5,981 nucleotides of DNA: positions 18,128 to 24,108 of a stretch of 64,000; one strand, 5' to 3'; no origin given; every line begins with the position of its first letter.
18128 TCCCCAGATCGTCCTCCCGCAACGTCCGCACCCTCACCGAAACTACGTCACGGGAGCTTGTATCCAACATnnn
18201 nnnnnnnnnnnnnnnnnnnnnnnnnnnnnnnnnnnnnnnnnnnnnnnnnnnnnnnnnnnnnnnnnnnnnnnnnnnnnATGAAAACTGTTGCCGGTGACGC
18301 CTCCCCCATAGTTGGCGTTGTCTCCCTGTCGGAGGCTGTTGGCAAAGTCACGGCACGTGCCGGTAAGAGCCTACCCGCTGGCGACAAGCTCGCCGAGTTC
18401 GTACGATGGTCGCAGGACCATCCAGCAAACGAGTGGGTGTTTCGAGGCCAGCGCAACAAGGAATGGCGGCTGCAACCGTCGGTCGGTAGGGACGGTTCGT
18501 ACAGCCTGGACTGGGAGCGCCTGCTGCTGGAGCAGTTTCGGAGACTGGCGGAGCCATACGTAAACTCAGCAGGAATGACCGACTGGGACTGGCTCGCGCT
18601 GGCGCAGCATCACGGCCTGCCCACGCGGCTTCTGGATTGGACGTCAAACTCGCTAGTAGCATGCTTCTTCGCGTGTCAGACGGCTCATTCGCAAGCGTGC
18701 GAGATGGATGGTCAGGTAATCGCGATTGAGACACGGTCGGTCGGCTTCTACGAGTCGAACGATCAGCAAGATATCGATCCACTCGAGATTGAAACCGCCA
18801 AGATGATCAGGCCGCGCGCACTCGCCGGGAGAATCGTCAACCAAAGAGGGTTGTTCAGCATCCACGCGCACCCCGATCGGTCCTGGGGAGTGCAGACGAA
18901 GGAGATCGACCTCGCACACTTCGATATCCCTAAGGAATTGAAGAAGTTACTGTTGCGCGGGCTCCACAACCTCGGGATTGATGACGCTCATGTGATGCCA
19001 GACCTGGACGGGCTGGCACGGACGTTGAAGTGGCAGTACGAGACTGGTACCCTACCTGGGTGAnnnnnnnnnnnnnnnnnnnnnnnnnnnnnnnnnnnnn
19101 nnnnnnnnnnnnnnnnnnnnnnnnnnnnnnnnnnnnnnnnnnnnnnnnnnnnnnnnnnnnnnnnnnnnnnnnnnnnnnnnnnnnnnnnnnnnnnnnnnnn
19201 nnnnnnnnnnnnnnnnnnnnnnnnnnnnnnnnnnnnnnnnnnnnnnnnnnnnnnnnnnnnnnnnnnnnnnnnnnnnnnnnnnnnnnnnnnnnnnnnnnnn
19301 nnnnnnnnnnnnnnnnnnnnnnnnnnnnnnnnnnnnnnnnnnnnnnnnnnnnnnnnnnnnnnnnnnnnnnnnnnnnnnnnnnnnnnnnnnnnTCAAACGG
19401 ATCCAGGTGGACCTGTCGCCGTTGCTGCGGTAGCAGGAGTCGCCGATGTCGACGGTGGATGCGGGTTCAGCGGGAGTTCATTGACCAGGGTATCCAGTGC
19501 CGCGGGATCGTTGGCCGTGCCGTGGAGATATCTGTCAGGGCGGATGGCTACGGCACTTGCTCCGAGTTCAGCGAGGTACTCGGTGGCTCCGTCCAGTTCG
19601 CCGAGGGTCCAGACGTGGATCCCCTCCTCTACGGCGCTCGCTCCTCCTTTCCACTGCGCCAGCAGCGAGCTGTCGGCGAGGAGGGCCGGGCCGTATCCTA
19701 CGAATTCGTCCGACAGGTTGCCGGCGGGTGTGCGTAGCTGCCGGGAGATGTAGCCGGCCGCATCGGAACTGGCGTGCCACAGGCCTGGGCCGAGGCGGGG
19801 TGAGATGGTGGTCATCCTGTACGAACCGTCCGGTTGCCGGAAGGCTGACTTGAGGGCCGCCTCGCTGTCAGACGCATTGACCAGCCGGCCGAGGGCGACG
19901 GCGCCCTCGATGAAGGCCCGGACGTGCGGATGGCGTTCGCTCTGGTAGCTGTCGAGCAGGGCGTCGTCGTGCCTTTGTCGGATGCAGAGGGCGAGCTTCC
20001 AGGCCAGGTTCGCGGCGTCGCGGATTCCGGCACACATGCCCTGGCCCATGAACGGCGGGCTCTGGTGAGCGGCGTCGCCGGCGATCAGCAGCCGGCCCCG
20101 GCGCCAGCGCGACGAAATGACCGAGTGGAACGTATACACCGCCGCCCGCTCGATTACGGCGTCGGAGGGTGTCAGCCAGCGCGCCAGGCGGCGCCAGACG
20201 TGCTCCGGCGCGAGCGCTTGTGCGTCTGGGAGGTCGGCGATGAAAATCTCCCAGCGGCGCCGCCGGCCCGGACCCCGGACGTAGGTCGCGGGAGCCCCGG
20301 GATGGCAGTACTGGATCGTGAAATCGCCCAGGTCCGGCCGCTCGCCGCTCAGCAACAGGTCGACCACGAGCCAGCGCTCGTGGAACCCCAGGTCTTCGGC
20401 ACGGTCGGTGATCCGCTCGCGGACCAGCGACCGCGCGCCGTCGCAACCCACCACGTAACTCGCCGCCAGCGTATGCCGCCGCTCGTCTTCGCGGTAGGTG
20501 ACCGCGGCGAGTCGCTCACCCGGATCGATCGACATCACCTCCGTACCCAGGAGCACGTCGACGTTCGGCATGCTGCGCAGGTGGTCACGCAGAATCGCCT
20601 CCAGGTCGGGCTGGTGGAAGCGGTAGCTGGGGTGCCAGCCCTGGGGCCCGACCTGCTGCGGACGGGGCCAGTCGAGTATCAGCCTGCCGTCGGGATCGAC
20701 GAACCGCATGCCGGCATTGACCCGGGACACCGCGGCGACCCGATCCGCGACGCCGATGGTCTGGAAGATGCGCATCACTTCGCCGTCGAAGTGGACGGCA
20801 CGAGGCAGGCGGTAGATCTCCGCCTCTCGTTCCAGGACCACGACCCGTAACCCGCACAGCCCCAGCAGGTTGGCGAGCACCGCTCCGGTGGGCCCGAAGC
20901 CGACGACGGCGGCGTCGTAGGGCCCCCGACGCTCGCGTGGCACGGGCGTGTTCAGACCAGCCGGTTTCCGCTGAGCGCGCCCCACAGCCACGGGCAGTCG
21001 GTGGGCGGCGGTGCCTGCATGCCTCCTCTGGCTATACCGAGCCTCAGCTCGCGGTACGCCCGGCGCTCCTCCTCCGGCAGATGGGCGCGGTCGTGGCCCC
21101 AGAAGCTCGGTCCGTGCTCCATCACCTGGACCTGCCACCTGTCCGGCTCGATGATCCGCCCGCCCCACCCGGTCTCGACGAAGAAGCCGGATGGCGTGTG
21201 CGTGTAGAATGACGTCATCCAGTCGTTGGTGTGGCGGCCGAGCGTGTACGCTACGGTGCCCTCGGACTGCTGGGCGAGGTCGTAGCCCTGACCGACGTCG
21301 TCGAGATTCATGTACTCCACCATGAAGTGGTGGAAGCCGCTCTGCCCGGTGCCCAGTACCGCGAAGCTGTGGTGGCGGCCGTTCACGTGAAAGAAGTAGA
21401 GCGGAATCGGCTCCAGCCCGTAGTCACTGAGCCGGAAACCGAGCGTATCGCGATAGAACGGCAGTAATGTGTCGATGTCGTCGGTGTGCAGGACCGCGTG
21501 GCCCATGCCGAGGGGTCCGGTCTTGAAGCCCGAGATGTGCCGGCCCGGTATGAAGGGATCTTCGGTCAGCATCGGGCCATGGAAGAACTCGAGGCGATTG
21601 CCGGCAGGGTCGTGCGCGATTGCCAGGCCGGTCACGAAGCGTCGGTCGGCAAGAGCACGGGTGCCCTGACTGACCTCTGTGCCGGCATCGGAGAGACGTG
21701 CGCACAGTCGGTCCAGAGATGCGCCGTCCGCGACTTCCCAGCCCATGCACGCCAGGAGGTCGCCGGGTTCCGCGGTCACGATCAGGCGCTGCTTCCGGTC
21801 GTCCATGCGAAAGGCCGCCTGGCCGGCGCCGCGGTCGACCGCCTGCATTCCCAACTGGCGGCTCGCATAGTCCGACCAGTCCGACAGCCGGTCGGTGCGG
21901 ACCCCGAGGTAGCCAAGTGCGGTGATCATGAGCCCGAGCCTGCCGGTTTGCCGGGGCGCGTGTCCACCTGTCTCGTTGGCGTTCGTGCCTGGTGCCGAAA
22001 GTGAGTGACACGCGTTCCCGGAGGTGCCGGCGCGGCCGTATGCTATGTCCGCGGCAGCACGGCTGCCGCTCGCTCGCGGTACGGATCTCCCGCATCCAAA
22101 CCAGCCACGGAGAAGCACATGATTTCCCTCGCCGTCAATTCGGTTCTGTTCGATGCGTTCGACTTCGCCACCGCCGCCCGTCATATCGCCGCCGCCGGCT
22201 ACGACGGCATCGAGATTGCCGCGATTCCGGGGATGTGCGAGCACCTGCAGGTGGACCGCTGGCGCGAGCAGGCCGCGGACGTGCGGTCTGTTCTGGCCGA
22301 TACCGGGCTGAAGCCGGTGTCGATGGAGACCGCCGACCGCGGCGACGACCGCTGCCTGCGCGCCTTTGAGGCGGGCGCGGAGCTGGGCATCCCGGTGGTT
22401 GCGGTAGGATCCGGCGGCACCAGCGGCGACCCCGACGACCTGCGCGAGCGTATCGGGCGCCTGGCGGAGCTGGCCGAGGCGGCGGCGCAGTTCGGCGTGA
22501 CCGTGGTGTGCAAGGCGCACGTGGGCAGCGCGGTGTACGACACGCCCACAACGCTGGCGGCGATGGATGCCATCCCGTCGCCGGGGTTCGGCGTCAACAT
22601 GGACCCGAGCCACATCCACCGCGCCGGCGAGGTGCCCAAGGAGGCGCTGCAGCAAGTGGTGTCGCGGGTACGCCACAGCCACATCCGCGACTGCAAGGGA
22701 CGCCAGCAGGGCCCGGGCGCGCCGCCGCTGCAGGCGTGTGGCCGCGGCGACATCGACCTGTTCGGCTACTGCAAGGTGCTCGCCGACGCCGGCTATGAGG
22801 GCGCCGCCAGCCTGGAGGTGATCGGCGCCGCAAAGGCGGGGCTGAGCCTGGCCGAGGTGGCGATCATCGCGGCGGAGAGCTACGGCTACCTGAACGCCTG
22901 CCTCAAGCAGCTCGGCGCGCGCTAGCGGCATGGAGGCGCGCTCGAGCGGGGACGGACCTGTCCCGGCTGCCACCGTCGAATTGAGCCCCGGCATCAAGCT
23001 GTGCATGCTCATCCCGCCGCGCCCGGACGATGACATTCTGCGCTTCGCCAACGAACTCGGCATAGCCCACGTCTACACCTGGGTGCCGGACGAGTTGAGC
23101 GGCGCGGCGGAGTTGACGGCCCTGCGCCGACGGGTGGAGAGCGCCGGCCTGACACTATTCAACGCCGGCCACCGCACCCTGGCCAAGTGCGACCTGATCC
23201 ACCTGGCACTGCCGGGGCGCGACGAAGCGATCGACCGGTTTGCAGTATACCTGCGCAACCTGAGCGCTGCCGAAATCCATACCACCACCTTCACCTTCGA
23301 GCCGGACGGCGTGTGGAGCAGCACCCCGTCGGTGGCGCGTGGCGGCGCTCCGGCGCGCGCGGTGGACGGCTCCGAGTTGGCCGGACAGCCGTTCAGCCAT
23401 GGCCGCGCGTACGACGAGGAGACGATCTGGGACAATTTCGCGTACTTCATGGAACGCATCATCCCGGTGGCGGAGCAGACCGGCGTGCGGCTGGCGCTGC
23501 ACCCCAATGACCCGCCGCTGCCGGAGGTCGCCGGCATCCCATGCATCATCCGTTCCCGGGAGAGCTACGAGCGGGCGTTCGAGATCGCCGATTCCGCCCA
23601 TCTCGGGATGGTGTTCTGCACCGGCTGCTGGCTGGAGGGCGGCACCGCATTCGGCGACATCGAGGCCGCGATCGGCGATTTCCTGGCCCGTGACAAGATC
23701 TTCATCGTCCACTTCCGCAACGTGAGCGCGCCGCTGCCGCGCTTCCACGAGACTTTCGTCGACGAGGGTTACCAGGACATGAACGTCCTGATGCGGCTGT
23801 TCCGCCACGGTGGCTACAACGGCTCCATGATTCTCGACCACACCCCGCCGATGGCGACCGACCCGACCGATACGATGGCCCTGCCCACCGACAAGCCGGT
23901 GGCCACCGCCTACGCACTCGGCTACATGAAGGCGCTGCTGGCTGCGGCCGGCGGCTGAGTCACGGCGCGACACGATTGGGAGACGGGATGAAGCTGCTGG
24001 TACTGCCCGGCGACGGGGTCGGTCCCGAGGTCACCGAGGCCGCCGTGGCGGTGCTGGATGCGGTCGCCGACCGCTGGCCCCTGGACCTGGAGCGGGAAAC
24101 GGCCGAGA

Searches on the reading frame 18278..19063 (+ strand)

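Call 54: search_protein_families(library=pfam, proteins=[window:18278-19063:+], max_evalue=0.001)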
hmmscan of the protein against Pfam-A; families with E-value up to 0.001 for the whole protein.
window:18278-19063:+ (261 aa): 1 family
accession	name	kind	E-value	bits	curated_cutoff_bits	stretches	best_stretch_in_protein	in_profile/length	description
PF08867.16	FRG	-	1.6e-28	99.9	25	1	52-138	2-91/94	FRG domain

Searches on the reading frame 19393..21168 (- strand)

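Call 54: search_protein_families(library=pfam, proteins=[window:19393-21168:-], max_evalue=0.001)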
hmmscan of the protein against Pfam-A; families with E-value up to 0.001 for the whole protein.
window:19393-21168:- (591 aa): 3 families
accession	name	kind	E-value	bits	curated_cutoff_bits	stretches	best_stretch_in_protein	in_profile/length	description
PF01494.25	FAD_binding_3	-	4e-62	210.9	22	1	85-421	3-347/349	FAD binding domain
PF07992.20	Pyr_redox_2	-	3.1e-05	24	26.1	0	183-248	179-240/291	Pyridine nucleotide-disulphide oxidoreductase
PF00070.33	Pyr_redox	-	0.0009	20.1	22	0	86-119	2-35/82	Pyridine nucleotide-disulphide oxidoreductase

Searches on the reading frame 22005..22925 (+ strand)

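Call 9: search_protein_families(library=pfam, proteins=[window:22005-22925:+], max_evalue=0.001)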
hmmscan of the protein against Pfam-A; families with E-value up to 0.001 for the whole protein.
window:22005-22925:+ (306 aa): 1 family
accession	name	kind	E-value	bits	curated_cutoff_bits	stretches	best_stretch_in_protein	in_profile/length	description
PF01261.30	AP_endonuc_2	-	1.8e-23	84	31.1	1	60-275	3-232/249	Xylose isomerase-like TIM barrel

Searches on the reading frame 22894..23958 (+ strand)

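Call 9: search_protein_families(library=pfam, proteins=[window:22894-23958:+], max_evalue=0.001)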
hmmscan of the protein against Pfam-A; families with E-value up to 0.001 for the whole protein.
window:22894-23958:+ (354 aa): 2 families
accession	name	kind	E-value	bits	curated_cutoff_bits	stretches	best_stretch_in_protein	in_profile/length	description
PF03786.19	UxuA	-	1.3e-38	133.2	23.7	1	171-346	173-344/352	D-mannonate dehydratase (UxuA)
PF01261.30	AP_endonuc_2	-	2.6e-12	47.4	31.1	1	70-317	26-230/249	Xylose isomerase-like TIM barrel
